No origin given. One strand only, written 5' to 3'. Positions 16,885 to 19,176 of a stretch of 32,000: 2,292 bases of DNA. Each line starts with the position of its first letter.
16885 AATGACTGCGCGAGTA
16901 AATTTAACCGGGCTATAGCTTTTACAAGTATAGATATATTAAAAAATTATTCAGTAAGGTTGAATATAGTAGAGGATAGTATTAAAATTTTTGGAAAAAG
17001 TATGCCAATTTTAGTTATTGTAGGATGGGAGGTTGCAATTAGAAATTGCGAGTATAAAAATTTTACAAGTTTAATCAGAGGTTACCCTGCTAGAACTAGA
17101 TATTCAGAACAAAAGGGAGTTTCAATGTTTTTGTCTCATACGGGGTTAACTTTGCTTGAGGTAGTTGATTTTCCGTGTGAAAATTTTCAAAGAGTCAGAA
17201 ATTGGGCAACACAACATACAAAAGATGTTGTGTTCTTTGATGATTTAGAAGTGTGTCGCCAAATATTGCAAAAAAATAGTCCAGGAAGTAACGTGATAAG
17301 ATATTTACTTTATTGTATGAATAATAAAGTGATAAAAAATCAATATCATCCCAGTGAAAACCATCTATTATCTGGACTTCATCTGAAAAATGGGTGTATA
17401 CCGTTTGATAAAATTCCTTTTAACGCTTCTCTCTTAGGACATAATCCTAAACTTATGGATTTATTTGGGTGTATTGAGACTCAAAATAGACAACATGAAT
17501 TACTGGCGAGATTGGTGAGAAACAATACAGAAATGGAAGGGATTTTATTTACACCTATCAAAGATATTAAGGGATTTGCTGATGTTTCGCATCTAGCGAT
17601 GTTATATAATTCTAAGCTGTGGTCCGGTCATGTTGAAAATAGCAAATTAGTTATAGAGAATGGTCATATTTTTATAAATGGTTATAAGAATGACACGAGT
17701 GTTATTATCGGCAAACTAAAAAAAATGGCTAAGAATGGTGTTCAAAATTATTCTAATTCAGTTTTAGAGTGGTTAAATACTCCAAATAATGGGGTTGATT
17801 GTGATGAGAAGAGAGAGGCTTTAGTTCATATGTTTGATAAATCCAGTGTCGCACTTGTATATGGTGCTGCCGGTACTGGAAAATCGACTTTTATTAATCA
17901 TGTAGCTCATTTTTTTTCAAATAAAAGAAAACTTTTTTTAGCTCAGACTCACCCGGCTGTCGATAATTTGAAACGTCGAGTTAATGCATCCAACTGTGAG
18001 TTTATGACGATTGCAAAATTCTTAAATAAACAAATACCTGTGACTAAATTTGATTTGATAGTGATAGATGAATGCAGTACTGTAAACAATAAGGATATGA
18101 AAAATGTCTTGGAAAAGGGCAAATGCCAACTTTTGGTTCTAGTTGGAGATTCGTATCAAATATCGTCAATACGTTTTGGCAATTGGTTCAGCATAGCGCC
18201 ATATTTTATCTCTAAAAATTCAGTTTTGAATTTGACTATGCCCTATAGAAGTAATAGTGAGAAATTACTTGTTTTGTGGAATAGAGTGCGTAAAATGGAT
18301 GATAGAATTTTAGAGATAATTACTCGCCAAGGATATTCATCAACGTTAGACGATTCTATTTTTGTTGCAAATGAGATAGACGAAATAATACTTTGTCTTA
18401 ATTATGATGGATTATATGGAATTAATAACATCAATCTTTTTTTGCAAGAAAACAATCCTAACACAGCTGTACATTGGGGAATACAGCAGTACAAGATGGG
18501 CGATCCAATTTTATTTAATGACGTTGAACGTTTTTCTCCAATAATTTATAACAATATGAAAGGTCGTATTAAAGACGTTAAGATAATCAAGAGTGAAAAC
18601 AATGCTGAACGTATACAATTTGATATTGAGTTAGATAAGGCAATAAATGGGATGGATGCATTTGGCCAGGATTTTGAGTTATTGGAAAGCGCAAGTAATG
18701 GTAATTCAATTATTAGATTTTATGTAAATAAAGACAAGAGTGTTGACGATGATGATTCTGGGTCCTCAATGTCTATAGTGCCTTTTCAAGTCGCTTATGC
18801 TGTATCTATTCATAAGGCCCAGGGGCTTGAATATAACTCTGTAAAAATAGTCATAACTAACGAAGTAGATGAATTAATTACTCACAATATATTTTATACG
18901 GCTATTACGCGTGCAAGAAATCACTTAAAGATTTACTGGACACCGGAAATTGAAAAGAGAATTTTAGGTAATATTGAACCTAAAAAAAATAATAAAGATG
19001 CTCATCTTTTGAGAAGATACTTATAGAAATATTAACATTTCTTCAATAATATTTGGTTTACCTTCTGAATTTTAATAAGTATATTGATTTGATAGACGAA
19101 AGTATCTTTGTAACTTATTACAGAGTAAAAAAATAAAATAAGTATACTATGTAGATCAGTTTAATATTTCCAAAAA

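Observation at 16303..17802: About 500 residues of unrecognisable N-terminal domain fused to the SF1 helicase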

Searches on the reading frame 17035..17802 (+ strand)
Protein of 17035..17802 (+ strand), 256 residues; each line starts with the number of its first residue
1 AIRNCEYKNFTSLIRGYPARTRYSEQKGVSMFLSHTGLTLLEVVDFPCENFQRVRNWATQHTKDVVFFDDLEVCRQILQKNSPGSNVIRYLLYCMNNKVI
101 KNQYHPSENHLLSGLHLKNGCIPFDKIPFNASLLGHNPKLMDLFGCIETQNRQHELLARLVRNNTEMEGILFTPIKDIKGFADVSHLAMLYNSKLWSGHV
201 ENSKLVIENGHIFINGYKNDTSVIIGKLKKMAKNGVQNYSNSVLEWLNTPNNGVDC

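Call 57: predict_structure(alignment_id=A3)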
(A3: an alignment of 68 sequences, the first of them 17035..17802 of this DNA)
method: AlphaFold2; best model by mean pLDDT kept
length: 256 residues; sequences in the alignment: 68
mean_pLDDT: 92.9   pTM: 0.84
mean pLDDT of the five models: 92.9, 92.7, 92.4, 92.2, 91.6
residues with pLDDT >= 90: 217; 70-90: 27; 50-70: 11; < 50: 1
segments of 3 or more residues with pLDDT < 50: none
pLDDT, mean of each block of 10 residues (from residue 1): 93 97 95 96 97 96 94 98 98 97 98 98 97 95 95 96 95 96 96 92 96 96 89 72 74 55
secondary structure, 60 per line:
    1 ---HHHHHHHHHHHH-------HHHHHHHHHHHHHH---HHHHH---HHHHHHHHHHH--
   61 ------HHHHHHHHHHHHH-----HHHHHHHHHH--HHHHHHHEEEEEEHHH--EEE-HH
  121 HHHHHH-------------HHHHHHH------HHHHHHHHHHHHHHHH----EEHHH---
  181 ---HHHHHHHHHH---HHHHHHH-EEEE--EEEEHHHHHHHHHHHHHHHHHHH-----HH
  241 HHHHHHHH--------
elements in order: H4-15 H23-36 H40-44 H48-58 H67-79 H85-94 H97-103 E104-109 E115-117 H119-126 H140-146 H153-168 H184-193 H197-203 E205-208 E211-214 H215-233 H239-248

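Call 59: fold_search(model_id=the predicted structure, library=pdb)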
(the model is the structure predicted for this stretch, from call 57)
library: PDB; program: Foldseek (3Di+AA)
matches with E <= 10: 30; with E <= 0.001: 0
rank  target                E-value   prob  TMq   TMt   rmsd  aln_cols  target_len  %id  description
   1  7rdt                  1.9e-01  0.23  0.21  0.24  14.6       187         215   12  Structure of human NTHL1 - linker 1 chimera (released 2021-12-29)
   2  6sga_F5               1.1e+00  0.02  0.10  0.06  28.7       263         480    9  Body domain of the mt-SSU assemblosome from Trypanosoma brucei (released 2019-09-18)
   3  7rds                  1.8e+00  0.08  0.21  0.22  14.2       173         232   11  Structure of human NTHL1 (released 2021-12-29)
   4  5a5t_K                1.8e+00  0.07  0.19  0.22  13.8       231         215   10  Structure of mammalian eIF3 in the context of the 43S preinitiation complex (released 2015-09-09)
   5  6sbs_A                2.8e+00  0.08  0.15  0.28   9.9        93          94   16  YtrA from Sulfolobus acidocaldarius, a GntR-family transcription factor (released 2019-07-31)
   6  1p59_A                3.0e+00  0.04  0.17  0.19  13.8       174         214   11  Structure of a non-covalent Endonuclease III-DNA Complex (released 2003-07-15)
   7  2hqt_B                3.2e+00  0.09  0.15  0.28  13.4       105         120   14  Crystal structures of the interacting domains from yeast glutamyl-tRNA synthetase and tRNA aminoacylation and nuclear  (released 2006-09-05)
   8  4rr2_B                3.9e+00  0.02  0.12  0.14  17.5       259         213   11  Crystal structure of human primase (released 2015-01-21)
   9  9hny_F5               4.4e+00  0.01  0.09  0.05  24.9       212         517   12  Mitoribosomal small subunit in complex with Mettl15 and Mettl17 (released 2025-03-26)
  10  5ds5_A                4.9e+00  0.03  0.10  0.10  14.8       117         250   14  Crystal structure the Escherichia coli Cas1-Cas2 complex bound to protospacer DNA and Mg (released 2015-10-28)
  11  8eu3_B                4.9e+00  0.02  0.14  0.10  19.0       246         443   13  Cryo-EM structure of cGMP bound human CNGA3/CNGB3 channel in GDN, transition state 1 (released 2023-08-02)
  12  8evc_B                5.2e+00  0.01  0.13  0.09  19.5       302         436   14  Cryo-EM structure of cGMP bound truncated human CNGA3/CNGB3 channel in lipid nanodisc, open state (released 2023-08-09)
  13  8g3h                  5.5e+00  0.04  0.13  0.05  10.9       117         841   13  Structure of cobalamin-dependent methionine synthase (MetH) in a resting state (released 2023-06-28)
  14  2e2q_B                6.1e+00  0.05  0.14  0.12  12.2        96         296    8  Crystal structure of Sulfolobus tokodaii hexokinase in complex with xylose, Mg2+, and ADP (released 2007-01-16)
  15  6wge_C                6.1e+00  0.02  0.17  0.22  34.1       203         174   14  Cryo-EM structure of human Cohesin-NIPBL-DNA complex without STAG1 (released 2020-05-20)
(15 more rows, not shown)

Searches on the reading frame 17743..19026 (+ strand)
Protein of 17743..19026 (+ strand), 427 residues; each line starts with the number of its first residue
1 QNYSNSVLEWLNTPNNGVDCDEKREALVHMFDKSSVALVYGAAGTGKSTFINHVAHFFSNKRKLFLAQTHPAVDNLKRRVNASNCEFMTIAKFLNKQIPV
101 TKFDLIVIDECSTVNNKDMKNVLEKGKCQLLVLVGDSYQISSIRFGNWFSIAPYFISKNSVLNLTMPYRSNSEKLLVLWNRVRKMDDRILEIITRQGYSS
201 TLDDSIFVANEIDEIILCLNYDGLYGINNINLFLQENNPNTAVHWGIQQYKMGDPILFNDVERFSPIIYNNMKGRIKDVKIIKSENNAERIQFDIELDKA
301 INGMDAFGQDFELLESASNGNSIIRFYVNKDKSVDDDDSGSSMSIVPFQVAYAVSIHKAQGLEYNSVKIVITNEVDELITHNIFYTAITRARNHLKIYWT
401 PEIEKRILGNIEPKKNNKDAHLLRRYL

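Call 45: search_solved_structures(query=window:17743-19026:+, max_evalue=0.001)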
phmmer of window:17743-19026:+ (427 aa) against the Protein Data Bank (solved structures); distinct sequences matched with E-value up to 0.001: 15.
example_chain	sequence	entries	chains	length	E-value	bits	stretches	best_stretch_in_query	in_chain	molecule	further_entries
8bns_A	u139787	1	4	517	6e-09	38.3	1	26-191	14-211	AAA ATPase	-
1w36_D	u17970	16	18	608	2.1e-06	29.9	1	348-403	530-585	EXODEOXYRIBONUCLEASE V ALPHA CHAIN | RecBCD enzyme subunit RecD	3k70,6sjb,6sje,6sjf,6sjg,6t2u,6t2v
5ld2_D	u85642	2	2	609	2.1e-06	29.9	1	348-403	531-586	RecBCD enzyme subunit RecD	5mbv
3e1s_A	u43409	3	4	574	2.4e-06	29.7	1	345-394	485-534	Exodeoxyribonuclease V, subunit RecD | Exodeoxyribonuclease V, subunit RecD, putative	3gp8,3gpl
5wwp_B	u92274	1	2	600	1.1e-05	27.5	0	79-142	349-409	ORF1ab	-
9kwf_B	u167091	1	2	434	4.8e-05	25.4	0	30-143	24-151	Putative deoxyribonuclease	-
7bil_A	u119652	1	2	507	0.00024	23.1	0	343-393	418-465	PIF1 helicase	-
7oar_A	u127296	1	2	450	0.00027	23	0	343-393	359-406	Pif1 helicase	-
6s3e_A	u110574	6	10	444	0.0003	22.8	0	343-393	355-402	PIF1 helicase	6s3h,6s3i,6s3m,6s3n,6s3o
6s3p_A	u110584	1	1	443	0.00038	22.5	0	343-393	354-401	PIF1 helicase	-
7ada_A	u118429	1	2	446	0.00044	22.3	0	344-393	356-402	PIF1 helicase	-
5ftb_A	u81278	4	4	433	0.00079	21.4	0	327-392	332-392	TPR DOMAIN PROTEIN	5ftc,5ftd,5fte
8bnv_A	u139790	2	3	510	0.00084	21.3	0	34-405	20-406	AAA family ATPase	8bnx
6xzt_A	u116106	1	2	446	0.00092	21.2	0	344-393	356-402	PIF1 helicase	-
5fhd_A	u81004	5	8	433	0.00094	21.2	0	327-392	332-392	Uncharacterized protein | ATP-dependent DNA helicase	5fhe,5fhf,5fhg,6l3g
